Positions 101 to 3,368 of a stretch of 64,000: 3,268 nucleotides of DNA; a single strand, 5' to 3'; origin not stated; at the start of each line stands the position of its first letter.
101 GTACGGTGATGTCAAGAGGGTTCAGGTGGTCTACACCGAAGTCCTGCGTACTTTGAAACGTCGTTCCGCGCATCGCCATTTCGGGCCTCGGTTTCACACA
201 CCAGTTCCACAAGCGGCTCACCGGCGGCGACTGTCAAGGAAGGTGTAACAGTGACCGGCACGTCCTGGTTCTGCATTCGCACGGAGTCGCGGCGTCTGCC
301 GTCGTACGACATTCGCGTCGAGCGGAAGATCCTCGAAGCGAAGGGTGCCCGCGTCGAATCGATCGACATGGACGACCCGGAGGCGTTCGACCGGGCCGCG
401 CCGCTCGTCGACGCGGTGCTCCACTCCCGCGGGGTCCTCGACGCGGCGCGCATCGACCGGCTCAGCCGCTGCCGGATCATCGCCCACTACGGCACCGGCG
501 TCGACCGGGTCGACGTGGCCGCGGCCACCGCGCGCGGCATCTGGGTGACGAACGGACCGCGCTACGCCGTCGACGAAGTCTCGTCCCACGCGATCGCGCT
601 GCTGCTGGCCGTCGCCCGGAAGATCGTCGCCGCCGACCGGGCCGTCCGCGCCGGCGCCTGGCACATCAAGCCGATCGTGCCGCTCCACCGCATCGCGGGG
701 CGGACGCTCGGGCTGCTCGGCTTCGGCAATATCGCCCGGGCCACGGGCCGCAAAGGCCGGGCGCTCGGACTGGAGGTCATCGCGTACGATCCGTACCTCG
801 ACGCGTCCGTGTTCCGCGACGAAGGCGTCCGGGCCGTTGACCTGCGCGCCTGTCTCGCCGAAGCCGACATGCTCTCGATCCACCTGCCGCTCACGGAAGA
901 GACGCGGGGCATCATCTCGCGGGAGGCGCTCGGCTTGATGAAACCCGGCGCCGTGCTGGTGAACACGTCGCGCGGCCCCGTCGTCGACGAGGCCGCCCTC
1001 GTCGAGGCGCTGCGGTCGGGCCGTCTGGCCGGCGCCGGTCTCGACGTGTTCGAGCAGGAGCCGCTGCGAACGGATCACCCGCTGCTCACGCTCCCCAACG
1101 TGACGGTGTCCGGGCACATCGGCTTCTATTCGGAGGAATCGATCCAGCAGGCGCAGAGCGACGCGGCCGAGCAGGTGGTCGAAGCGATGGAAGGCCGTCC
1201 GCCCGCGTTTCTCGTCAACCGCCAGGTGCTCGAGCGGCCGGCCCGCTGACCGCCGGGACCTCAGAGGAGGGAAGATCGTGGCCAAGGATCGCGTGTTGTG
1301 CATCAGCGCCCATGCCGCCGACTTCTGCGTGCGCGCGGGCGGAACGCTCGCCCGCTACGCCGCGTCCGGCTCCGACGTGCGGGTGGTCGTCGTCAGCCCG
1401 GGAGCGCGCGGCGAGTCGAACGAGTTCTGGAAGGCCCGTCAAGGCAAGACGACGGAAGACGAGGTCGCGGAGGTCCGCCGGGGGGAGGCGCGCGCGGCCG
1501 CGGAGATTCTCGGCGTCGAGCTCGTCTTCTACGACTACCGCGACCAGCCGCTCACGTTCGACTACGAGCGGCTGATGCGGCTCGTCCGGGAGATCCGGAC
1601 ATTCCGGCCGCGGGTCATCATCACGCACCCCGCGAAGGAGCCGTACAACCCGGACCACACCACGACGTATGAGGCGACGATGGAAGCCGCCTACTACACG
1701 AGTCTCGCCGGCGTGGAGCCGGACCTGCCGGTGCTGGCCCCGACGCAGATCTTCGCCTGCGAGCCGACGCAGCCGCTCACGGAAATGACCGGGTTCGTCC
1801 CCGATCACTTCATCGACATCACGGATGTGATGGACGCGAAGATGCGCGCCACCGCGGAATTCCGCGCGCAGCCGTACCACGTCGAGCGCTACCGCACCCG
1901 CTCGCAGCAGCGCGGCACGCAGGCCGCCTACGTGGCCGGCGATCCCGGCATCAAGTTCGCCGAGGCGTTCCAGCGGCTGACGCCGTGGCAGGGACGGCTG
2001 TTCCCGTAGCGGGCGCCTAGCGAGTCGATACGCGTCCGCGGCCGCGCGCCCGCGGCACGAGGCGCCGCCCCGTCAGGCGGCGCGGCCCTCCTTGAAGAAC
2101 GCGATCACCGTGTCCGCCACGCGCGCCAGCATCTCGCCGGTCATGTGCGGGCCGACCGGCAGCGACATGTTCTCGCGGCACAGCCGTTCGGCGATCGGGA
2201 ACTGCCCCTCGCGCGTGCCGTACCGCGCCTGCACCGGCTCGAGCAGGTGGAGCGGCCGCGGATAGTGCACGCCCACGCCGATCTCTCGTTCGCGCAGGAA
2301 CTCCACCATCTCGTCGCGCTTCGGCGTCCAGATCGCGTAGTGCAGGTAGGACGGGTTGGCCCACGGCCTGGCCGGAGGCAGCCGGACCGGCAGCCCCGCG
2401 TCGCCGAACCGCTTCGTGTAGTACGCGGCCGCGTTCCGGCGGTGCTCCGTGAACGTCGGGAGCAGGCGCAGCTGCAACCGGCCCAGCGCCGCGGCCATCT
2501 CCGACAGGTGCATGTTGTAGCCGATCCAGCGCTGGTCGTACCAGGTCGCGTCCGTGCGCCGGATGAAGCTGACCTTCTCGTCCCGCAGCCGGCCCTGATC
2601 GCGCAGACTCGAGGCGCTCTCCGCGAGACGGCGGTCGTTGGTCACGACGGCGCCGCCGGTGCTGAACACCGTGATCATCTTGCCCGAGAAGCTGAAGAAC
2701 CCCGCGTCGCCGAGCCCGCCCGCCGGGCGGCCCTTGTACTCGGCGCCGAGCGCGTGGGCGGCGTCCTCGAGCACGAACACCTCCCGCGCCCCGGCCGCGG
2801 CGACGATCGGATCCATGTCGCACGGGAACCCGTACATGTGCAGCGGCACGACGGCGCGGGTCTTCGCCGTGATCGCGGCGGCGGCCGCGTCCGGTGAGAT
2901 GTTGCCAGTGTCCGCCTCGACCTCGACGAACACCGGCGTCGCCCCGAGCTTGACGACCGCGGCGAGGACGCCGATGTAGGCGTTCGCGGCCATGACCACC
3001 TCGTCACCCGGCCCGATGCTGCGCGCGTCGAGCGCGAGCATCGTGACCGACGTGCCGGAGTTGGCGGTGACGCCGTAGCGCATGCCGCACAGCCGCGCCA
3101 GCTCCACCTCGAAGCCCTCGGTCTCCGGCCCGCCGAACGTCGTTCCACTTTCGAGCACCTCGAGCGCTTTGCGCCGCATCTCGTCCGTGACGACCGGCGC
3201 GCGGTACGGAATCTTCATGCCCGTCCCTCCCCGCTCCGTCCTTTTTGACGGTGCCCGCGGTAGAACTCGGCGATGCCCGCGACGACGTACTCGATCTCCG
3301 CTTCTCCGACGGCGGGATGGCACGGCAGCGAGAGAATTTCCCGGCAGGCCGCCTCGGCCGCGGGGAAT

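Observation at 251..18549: Accessory island with five DegT-family aminotransferases, an AtzE/AtzG-like amidase pair, an LmbE deacetylase, HyuAB, a cyclic amidohydrolase and an ATPase-less ABC importer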

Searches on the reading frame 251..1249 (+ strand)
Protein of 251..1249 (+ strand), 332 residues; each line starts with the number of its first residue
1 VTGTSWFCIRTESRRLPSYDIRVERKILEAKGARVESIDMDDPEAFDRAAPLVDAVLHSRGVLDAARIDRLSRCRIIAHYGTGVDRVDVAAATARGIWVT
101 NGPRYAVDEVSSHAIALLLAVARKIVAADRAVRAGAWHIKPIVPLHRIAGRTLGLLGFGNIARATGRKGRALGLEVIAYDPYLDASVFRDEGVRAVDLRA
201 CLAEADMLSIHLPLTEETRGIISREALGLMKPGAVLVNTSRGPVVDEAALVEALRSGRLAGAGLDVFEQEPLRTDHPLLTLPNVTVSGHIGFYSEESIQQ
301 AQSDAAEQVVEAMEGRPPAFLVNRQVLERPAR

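Call 5: search_protein_families(library=pfam, proteins=[window:251-1249:+])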
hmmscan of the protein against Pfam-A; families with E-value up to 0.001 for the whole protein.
window:251-1249:+ (332 aa): 2 families
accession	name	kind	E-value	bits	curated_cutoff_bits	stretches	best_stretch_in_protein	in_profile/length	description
PF02826.25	2-Hacid_dh_C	-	3.8e-61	206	25.1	1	115-291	1-178/178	D-isomer specific 2-hydroxyacid dehydrogenase, NAD binding domain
PF00389.36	2-Hacid_dh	-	4e-21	75.5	24.6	1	24-323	11-134/134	D-isomer specific 2-hydroxyacid dehydrogenase, catalytic domain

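Call 7: search_protein_families(library=ncbifam, proteins=[window:251-1249:+], max_evalue=0.00001)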
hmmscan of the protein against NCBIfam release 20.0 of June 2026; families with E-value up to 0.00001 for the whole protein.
window:251-1249:+ (332 aa): 21 families
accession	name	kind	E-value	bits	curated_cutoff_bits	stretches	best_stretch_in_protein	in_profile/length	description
TIGR01327.1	PGDH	equivalog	1.6e-71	241.7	454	1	51-324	39-312/525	phosphoglycerate dehydrogenase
NF009714.1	PRK13243.1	equivalog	6.1e-70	236.2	455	1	63-328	57-328/332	glyoxylate reductase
NF005069.0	PRK06487.1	equivalog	8.6e-55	186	448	1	54-317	50-315/320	2-hydroxyacid dehydrogenase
NF011938.0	PRK15409.1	equivalog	6.7e-51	173.2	492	1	46-327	39-323/324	glyoxylate/hydroxypyruvate reductase GhrB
NF005387.0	PRK06932.1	equivalog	1.4e-47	162.2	492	1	42-307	35-304/314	2-hydroxyacid dehydrogenase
NF008759.0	PRK11790.1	equivalog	4.1e-45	154.2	404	1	57-312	60-316/410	phosphoglycerate dehydrogenase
NF006263.0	PRK08410.1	equivalog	5.3e-45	154.1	389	1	54-311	44-305/311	D-2-hydroxyacid dehydrogenase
NF041369.1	Dhydh_Halo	equivalog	1.8e-40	139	400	1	79-304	61-286/305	D-2-hydroxyacid dehydrogenase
NF005750.0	PRK07574.1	equivalog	1.6e-35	122.9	329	1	62-307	103-351/386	NAD-dependent formate dehydrogenase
NF000492.1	vanH_gen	exception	4.6e-33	114.6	540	1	76-304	69-302/312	D-lactate dehydrogenase VanH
NF005027.0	PRK06436.1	equivalog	1.7e-31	109.5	261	1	73-319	49-286/303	2-hydroxyacid dehydrogenase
NF000371.1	vanH_Agroup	exception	1.5e-28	100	700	1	75-300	73-303/322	VanH-A/VanH-Pt family D-lactate dehydrogenase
NF006374.0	PRK08605.1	subfamily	2e-28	99.4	356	1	75-314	71-323/332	D-lactate dehydrogenase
NF001309.0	PRK00257.1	equivalog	2.3e-25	89.4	434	1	147-312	113-277/379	4-phosphoerythronate dehydrogenase PdxB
NF009127.0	PRK12480.1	equivalog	1.4e-24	86.7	579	1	75-271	71-265/330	D-lactate dehydrogenase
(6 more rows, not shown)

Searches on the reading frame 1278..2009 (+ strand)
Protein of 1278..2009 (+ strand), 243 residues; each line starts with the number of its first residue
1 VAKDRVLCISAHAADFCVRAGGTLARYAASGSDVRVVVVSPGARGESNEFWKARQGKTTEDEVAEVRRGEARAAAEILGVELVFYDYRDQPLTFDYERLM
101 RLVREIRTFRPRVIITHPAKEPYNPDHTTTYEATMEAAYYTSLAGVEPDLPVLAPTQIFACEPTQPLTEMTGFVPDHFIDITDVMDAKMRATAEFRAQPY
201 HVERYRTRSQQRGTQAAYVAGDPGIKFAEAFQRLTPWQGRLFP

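Call 5: search_protein_families(library=pfam, proteins=[window:1278-2009:+])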
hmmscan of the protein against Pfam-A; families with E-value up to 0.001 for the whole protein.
window:1278-2009:+ (243 aa): 1 family
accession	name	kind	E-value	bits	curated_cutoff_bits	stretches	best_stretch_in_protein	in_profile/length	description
PF02585.22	PIG-L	-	3.9e-27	95.7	28.2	1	7-137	1-128/129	GlcNAc-PI de-N-acetylase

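Call 7: search_protein_families(library=ncbifam, proteins=[window:1278-2009:+], max_evalue=0.00001)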
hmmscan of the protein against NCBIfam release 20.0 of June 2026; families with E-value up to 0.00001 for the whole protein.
window:1278-2009:+ (243 aa): 4 families
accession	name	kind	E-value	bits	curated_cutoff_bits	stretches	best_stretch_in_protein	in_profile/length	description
TIGR04001.1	thiol_BshB1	equivalog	1.4e-20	74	182.5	1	6-203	4-183/226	bacillithiol biosynthesis deacetylase BshB1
TIGR03446.1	mycothiol_Mca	equivalog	8.9e-19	68.1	277.15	1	5-91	2-86/283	mycothiol conjugate amidase Mca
TIGR03445.1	mycothiol_MshB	equivalog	7.2e-13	49.1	224.35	1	8-82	2-76/284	N-acetyl-1-D-myo-inositol-2-amino-2-deoxy-alpha-D-glucopyranoside deacetylase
TIGR04000.1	thiol_BshB2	equivalog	5.6e-12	45.8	195.25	1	5-202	2-188/217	bacillithiol biosynthesis deacetylase BshB2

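Call 79: search_solved_structures(query=window:1278-2009:+, max_evalue=0.001, show_alignments=4)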
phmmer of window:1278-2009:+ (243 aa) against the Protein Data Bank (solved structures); distinct sequences matched with E-value up to 0.001: 12.
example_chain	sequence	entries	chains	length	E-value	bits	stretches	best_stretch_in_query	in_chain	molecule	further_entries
5cgz_A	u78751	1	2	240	1.1e-40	143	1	6-236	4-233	4-oxalmesaconate hydratase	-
8bgn_A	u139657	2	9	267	1.5e-18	70.6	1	5-233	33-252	Diacetylchitobiose deacetylase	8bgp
8bgo_A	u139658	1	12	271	1.6e-18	70.5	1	5-233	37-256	Diacetylchitobiose deacetylase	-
3wl4_A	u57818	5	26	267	5.8e-14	55.6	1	5-232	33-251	Uncharacterized protein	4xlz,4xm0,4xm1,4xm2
3we7_A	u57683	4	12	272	6.5e-13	52.2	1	5-232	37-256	Putative uncharacterized protein PH0499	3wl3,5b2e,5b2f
2ixd_A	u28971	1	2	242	1.8e-10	44.2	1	5-198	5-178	LMBE-RELATED PROTEIN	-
4ewl_A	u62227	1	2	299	8.9e-08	35.3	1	4-140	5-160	1D-myo-inositol 2-acetamido-2-deoxy-alpha-D-glucopyranoside deacetylase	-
1q74_A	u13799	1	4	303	9.4e-08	35.3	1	4-139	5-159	1D-myo-inositol 2-acetamido-2-deoxy-alpha-D-glucopyranoside Deacetylase (MshB)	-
1q7t_A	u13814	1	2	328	1.2e-07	34.9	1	4-140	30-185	hypothetical protein Rv1170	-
6p2t_A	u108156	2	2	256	5.1e-07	32.9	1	6-198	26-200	N-acetyl-alpha-D-glucosaminyl L-malate deacetylase 1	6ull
5bmo_A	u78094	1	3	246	8.3e-06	28.9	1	4-122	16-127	Putative uncharacterized protein LnmX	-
1uan_A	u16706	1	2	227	5.8e-05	26.1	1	7-145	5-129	hypothetical protein TT1542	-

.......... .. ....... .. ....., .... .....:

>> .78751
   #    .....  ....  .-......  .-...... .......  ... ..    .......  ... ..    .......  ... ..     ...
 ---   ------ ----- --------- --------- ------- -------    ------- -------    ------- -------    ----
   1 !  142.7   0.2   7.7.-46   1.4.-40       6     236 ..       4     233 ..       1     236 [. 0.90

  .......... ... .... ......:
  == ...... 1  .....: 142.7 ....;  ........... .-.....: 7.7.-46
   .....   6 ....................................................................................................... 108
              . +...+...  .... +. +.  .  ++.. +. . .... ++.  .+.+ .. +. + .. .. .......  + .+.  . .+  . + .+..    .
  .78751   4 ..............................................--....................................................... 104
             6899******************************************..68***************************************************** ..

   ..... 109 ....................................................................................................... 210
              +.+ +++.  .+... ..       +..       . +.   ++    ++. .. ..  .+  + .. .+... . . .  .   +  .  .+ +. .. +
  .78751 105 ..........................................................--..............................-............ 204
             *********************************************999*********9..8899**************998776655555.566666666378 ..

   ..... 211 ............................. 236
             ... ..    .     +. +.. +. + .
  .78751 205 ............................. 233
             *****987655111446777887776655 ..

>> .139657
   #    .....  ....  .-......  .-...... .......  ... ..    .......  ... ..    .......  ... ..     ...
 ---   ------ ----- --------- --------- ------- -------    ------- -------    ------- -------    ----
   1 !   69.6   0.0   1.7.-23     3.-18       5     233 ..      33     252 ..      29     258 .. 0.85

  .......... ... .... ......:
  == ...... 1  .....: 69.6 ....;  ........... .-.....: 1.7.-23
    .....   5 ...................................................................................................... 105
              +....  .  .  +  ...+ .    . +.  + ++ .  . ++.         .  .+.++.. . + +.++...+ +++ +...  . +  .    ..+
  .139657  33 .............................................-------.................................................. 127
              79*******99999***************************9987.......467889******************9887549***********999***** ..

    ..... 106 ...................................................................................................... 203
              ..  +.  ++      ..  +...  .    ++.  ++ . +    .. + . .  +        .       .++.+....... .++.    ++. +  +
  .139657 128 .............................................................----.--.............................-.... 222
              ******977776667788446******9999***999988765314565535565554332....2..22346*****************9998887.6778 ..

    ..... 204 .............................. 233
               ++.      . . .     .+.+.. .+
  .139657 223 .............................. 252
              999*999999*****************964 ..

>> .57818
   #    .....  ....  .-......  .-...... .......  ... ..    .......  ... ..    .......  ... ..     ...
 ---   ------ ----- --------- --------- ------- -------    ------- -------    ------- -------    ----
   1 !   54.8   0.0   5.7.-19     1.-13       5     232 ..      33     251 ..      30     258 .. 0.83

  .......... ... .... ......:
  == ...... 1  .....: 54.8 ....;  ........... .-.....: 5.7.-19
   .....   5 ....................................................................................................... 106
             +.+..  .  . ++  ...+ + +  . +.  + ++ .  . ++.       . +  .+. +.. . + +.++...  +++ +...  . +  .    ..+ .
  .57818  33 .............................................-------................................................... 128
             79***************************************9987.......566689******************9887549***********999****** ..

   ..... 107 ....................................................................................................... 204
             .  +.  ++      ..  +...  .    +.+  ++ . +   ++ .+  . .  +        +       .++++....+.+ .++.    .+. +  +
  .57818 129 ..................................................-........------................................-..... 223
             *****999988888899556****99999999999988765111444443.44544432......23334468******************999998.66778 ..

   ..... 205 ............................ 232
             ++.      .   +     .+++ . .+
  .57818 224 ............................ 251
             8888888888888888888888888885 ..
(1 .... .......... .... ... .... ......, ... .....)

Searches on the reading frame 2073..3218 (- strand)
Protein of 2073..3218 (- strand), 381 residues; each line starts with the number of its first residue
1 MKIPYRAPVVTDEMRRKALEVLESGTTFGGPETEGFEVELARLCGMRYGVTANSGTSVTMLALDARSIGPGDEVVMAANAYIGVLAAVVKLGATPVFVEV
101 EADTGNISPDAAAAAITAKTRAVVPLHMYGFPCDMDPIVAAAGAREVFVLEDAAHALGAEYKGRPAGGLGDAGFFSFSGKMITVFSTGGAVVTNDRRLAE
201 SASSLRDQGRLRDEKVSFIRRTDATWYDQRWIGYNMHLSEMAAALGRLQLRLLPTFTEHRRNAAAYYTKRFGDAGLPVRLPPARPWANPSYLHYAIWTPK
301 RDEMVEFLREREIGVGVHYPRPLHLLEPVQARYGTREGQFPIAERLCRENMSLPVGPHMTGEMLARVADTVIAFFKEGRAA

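Call 5: search_protein_families(library=pfam, proteins=[window:2073-3218:-])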
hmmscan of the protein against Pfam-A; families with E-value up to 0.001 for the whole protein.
window:2073-3218:- (381 aa): 1 family
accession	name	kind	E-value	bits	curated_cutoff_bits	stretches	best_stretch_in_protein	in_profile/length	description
PF01041.23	DegT_DnrJ_EryC1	-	6.6e-99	332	19.8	1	12-371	5-359/360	DegT/DnrJ/EryC1/StrS aminotransferase family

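Call 7: search_protein_families(library=ncbifam, proteins=[window:2073-3218:-], max_evalue=0.00001)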
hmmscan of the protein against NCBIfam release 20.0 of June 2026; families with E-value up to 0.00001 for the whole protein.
window:2073-3218:- (381 aa): 9 families
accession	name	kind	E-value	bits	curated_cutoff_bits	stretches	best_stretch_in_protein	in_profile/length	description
TIGR03588.1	PseC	equivalog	1.5e-68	231.5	423.5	1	3-373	2-378/380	UDP-4-amino-4,6-dideoxy-N-acetyl-beta-L-altrosamine transaminase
NF008658.2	PRK11658.1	equivalog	2.4e-54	184.4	631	1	4-371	6-373/379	UDP-4-amino-4-deoxy-L-arabinose aminotransferase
NF008687.0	PRK11706.1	equivalog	1.6e-51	175.2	375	1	3-375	2-374/375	dTDP-4-amino-4,6-dideoxygalactose transaminase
TIGR04181.1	NHT_00031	hypoth_equivalog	1.5e-49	168.8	420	1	4-354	2-357/359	LegC family aminotransferase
NF011936.0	PRK15407.1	equivalog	1e-47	162.9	423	2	22-210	57-252/440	lipopolysaccharide biosynthesis protein RfbH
TIGR04427.1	PLP_DesI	equivalog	2.1e-46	158.8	650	1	27-376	48-384/390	dTDP-4-dehydro-6-deoxyglucose aminotransferase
TIGR02379.1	ECA_wecE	subfamily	1.6e-43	148.9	434.85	1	3-374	2-374/376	dTDP-4-amino-4,6-dideoxy-D-glucose transaminase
NF006488.0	PRK08912.1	equivalog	7.6e-06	25.1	498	0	54-124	94-164/387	aminotransferase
NF004621.0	PRK05957.1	equivalog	1e-05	24.5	498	0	58-125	100-166/389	pyridoxal phosphate-dependent aminotransferase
